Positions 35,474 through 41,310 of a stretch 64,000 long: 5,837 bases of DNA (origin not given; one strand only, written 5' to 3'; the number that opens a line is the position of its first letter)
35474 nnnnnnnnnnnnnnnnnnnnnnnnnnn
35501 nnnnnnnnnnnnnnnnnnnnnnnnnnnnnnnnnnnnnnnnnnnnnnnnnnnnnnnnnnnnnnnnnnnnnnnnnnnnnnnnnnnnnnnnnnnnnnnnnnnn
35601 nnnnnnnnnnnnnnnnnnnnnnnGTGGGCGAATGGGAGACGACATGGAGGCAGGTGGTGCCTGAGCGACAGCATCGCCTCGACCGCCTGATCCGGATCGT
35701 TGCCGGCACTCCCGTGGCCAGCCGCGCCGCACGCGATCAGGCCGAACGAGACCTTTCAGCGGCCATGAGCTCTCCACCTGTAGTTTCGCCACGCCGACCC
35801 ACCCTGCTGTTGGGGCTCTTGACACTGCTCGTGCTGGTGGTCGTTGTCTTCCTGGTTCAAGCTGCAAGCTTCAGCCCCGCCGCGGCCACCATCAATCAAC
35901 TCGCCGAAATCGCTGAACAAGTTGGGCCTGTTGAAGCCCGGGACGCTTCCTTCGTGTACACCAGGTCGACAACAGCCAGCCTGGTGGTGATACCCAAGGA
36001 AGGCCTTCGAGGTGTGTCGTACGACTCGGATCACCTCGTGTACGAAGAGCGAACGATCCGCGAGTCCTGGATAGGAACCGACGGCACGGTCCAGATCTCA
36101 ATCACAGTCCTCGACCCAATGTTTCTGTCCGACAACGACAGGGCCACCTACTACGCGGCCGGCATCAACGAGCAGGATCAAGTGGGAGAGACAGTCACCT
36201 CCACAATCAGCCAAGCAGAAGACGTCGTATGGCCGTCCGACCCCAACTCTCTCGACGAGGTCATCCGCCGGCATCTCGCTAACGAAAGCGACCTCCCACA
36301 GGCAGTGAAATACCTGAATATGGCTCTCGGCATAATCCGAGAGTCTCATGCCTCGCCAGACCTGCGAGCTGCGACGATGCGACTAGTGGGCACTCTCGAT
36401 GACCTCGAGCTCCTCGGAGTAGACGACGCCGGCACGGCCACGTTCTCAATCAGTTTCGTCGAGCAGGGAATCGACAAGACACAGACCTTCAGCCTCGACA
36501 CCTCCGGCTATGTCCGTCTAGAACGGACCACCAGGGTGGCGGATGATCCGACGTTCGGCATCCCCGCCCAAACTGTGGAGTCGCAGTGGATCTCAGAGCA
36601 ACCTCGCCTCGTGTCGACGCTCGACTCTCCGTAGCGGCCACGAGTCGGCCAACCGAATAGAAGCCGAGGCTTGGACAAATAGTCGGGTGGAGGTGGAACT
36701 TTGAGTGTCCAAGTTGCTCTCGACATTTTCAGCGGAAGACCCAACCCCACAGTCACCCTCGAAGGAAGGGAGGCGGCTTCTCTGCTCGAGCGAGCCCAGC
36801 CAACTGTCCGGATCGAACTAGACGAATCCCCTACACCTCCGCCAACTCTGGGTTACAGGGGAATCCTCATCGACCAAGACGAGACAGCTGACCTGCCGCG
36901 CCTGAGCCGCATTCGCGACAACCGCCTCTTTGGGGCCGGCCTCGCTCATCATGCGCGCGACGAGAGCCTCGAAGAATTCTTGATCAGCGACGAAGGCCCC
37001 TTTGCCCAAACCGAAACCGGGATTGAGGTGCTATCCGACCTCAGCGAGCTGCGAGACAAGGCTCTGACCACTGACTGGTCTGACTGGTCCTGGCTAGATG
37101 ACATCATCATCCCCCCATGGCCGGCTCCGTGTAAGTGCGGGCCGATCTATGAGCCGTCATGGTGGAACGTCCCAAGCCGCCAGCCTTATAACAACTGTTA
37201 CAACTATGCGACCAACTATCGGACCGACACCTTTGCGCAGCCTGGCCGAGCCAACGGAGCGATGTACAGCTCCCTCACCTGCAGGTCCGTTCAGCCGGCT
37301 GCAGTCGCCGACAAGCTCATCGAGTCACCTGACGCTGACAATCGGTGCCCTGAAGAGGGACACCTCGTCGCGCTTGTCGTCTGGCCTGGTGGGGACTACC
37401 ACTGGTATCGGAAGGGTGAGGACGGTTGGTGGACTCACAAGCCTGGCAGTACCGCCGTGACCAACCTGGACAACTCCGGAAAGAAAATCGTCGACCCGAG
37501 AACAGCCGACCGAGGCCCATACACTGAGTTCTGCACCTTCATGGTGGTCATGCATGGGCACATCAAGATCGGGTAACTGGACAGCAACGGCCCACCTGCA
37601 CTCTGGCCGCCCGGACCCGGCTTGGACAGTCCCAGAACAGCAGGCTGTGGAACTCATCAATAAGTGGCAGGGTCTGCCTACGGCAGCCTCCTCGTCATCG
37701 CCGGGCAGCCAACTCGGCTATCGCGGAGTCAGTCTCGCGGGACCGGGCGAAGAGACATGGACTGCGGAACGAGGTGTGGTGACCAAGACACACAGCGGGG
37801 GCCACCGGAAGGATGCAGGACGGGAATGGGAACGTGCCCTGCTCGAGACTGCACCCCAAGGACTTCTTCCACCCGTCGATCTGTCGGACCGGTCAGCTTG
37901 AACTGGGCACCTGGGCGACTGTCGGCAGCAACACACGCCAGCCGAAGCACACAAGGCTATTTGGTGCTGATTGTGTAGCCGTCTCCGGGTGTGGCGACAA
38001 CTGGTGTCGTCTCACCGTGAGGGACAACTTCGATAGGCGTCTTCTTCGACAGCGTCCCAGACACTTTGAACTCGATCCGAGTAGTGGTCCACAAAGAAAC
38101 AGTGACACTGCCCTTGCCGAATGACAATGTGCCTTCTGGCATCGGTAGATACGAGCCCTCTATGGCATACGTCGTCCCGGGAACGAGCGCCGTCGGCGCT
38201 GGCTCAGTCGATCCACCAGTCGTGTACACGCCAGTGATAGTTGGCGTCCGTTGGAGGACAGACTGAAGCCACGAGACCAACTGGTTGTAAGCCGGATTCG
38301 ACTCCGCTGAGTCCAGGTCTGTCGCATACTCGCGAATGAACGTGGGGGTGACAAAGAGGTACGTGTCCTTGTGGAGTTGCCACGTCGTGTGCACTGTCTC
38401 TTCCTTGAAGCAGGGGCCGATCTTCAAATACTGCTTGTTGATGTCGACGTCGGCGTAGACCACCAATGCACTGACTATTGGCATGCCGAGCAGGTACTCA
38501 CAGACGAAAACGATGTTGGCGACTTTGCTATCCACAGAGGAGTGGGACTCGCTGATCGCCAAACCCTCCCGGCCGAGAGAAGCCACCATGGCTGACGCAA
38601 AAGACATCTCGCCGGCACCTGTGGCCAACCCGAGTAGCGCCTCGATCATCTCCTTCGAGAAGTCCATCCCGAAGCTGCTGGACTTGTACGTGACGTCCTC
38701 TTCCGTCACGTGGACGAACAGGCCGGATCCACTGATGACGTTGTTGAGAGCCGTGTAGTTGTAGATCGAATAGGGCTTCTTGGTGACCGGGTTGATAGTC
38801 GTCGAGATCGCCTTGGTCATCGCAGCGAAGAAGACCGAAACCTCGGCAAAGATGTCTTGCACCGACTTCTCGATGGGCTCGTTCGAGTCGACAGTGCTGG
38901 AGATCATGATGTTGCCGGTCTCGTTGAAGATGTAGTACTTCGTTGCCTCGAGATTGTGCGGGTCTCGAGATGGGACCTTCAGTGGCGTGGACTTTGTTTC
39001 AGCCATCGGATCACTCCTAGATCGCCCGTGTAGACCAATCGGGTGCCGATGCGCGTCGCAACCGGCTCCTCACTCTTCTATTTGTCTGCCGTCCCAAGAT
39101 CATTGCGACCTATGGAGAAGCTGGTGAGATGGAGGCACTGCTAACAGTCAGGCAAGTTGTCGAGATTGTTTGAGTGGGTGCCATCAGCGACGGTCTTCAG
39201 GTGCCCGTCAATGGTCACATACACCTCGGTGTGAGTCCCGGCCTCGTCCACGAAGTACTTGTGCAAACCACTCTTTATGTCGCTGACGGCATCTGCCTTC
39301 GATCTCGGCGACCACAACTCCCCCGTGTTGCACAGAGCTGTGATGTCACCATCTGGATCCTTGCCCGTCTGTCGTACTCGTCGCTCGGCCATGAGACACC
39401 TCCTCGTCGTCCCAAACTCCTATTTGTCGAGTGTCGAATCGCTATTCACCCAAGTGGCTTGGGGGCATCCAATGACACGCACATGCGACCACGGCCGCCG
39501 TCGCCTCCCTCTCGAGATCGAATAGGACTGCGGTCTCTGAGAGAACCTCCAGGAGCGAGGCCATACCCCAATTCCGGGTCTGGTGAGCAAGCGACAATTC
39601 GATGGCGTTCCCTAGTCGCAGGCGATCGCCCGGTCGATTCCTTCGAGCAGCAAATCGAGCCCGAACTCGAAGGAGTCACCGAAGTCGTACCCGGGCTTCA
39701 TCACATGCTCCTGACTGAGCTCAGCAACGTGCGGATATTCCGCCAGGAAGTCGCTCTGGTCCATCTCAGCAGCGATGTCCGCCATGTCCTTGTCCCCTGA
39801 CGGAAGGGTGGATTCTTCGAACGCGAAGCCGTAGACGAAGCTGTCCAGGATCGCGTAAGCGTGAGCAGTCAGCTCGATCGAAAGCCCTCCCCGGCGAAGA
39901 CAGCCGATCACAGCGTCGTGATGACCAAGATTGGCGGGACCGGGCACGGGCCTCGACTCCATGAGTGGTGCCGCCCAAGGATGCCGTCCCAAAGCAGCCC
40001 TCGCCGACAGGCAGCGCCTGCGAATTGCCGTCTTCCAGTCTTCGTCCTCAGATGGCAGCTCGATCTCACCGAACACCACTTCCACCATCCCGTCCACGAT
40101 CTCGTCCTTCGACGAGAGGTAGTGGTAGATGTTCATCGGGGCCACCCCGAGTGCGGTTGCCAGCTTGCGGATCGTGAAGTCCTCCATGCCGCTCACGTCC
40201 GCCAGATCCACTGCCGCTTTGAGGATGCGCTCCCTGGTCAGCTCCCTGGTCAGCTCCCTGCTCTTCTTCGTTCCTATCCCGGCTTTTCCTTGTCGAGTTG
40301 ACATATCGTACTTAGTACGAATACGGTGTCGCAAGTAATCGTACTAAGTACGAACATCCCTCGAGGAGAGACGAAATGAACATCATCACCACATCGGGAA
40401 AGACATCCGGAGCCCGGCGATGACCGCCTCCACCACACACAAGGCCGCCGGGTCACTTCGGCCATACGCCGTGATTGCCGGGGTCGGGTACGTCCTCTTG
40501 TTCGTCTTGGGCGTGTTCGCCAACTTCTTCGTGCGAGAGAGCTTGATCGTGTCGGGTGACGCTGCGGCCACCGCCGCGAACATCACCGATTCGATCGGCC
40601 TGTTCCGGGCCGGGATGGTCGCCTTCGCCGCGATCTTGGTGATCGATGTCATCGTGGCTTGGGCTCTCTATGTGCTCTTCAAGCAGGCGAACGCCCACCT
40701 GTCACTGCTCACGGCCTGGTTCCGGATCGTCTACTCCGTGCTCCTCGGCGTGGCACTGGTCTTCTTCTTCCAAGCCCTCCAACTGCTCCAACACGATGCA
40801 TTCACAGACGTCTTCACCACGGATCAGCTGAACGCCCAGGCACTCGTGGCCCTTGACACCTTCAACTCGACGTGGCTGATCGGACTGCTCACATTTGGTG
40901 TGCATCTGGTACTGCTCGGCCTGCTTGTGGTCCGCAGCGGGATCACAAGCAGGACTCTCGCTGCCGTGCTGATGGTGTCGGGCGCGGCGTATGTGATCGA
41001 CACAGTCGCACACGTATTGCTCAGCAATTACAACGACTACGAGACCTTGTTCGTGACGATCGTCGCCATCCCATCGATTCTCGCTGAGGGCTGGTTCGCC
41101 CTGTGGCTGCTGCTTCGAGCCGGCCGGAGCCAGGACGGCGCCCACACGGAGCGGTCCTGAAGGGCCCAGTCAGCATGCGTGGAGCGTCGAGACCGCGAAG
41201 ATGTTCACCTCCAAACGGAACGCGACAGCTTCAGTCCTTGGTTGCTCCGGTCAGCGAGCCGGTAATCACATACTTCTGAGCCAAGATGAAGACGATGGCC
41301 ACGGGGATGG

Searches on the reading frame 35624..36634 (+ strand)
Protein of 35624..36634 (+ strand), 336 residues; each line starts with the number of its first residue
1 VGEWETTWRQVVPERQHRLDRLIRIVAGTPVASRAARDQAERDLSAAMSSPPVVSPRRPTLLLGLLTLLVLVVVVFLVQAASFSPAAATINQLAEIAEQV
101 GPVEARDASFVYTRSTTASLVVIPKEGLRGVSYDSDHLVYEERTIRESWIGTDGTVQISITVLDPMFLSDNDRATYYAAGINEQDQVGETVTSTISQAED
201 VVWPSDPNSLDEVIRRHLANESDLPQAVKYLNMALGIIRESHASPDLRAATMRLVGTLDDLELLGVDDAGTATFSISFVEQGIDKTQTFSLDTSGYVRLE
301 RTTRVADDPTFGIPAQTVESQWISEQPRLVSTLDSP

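Call 3: search_protein_families(library=pfam, proteins=[window:35624-36634:+], max_evalue=0.01)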
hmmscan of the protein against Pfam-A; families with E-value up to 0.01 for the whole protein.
window:35624-36634:+ (336 aa): 0 families

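Call 58: search_protein_families(library=padloc, proteins=[window:35624-36634:+], max_evalue=0.01)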
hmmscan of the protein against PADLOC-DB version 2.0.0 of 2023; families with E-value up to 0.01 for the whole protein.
window:35624-36634:+ (336 aa): 0 families

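Call 59: search_protein_families(library=ncbifam, proteins=[window:35624-36634:+], max_evalue=0.001)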
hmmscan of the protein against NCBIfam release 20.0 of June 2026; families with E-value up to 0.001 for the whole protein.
window:35624-36634:+ (336 aa): 1 family
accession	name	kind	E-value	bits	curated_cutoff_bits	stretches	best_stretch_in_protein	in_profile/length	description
NF038083.1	CU044_5270_fam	subfamily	4.3e-14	53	100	1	35-280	3-263/284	CU044_5270 family protein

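Call 91: search_protein_families(library=pfam, proteins=[window:35624-36634:+], max_evalue=1)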
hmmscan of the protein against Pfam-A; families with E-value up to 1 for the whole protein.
window:35624-36634:+ (336 aa): 0 families

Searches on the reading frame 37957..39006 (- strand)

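Call 31: search_protein_families(library=pfam, proteins=[window:37957-39006:-], max_evalue=0.001)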
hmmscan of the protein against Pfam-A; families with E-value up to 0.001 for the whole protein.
window:37957-39006:- (349 aa): 0 families

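Call 58: search_protein_families(library=padloc, proteins=[window:37957-39006:-], max_evalue=0.01)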
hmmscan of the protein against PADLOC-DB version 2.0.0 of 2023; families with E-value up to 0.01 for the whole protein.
window:37957-39006:- (349 aa): 0 families

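Call 59: search_protein_families(library=ncbifam, proteins=[window:37957-39006:-], max_evalue=0.001)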
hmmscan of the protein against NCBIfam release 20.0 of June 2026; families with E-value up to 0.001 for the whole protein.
window:37957-39006:- (349 aa): 0 families

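Call 91: search_protein_families(library=pfam, proteins=[window:37957-39006:-], max_evalue=1)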
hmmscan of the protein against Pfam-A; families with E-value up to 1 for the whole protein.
window:37957-39006:- (349 aa): 1 family
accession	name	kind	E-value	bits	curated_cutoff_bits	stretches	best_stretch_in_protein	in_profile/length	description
PF01833.30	TIG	-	0.048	14.1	20.9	1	271-331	8-72/84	IPT/TIG domain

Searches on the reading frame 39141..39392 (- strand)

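Call 58: search_protein_families(library=padloc, proteins=[window:39141-39392:-], max_evalue=0.01)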
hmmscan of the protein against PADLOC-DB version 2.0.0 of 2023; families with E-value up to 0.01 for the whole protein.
window:39141-39392:- (83 aa): 0 families

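Call 59: search_protein_families(library=ncbifam, proteins=[window:39141-39392:-], max_evalue=0.001)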
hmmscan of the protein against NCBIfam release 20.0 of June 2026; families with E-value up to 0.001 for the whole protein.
window:39141-39392:- (83 aa): 0 families

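Call 91: search_protein_families(library=pfam, proteins=[window:39141-39392:-], max_evalue=1)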
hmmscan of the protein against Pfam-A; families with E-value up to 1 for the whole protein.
window:39141-39392:- (83 aa): 2 families
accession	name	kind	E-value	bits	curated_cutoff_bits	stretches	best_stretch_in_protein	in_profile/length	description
PF13031.12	DUF3892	-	1.7e-08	35.2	22.3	1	10-81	6-71/71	Protein of unknown function (DUF3892)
PF16242.11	Pyrid_ox_like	-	0.24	11.3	28.8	1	22-77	39-94/149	Pyridoxamine 5'-phosphate oxidase like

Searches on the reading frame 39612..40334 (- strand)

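Call 58: search_protein_families(library=padloc, proteins=[window:39612-40334:-], max_evalue=0.01)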
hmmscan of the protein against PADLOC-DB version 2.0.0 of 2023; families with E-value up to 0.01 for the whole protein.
window:39612-40334:- (240 aa): 0 families

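Call 59: search_protein_families(library=ncbifam, proteins=[window:39612-40334:-], max_evalue=0.001)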
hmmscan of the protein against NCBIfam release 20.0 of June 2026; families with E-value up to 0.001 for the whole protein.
window:39612-40334:- (240 aa): 7 families
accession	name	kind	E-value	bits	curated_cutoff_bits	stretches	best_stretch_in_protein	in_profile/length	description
NF010319.1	PRK13756.1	equivalog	8.5e-18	64.9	265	1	32-235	2-197/199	tetracycline resistance transcriptional repressor TetR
NF038211.1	MFT_alt_reg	equivalog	1.8e-10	41.5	285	1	34-233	3-185/193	mycofactocin system transcriptional regulator MftR2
NF011572.0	PRK14996.1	equivalog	2.5e-05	24.3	144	1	28-79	4-55/192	TetR family transcriptional regulator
NF001978.0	PRK00767.1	equivalog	0.00013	21.9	118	1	30-85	7-62/197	transcriptional regulator BetI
TIGR03968.1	mycofact_TetR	equivalog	0.00022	20.9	224.9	1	30-82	7-59/190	mycofactocin system transcriptional regulator MftR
TIGR03384.1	betaine_BetI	equivalog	0.00027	20.7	201.3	1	30-81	6-57/189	choline-binding transcriptional repressor BetI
NF007015.0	PRK09480.1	equivalog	0.00027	20.6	120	1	30-87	8-65/197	nucleoid occlusion factor SlmA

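Call 91: search_protein_families(library=pfam, proteins=[window:39612-40334:-], max_evalue=1)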
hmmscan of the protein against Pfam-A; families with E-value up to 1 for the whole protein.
window:39612-40334:- (240 aa): 2 families
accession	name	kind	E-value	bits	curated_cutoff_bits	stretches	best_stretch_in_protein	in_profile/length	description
PF02909.22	TetR_C_1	-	3.6e-25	88.9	21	1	94-235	2-144/146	Tetracyclin repressor-like, C-terminal domain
PF00440.29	TetR_N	-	1.4e-08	34.8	24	1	37-81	1-45/47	Bacterial regulatory proteins, tetR family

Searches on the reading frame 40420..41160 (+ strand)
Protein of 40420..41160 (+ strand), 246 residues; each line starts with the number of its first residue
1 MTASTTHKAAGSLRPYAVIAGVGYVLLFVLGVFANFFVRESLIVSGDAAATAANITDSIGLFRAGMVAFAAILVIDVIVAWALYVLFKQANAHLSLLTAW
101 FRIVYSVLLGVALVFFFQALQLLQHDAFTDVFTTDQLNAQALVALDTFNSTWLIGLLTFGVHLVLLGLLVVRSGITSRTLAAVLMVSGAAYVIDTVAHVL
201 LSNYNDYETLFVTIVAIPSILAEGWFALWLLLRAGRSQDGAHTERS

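Call 31: search_protein_families(library=pfam, proteins=[window:40420-41160:+], max_evalue=0.001)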
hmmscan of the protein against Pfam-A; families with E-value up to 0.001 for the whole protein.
window:40420-41160:+ (246 aa): 1 family
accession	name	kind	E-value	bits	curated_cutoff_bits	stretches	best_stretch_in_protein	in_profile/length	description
PF14329.11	DUF4386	-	1.5e-52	179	27.6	1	19-233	1-209/210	Domain of unknown function (DUF4386)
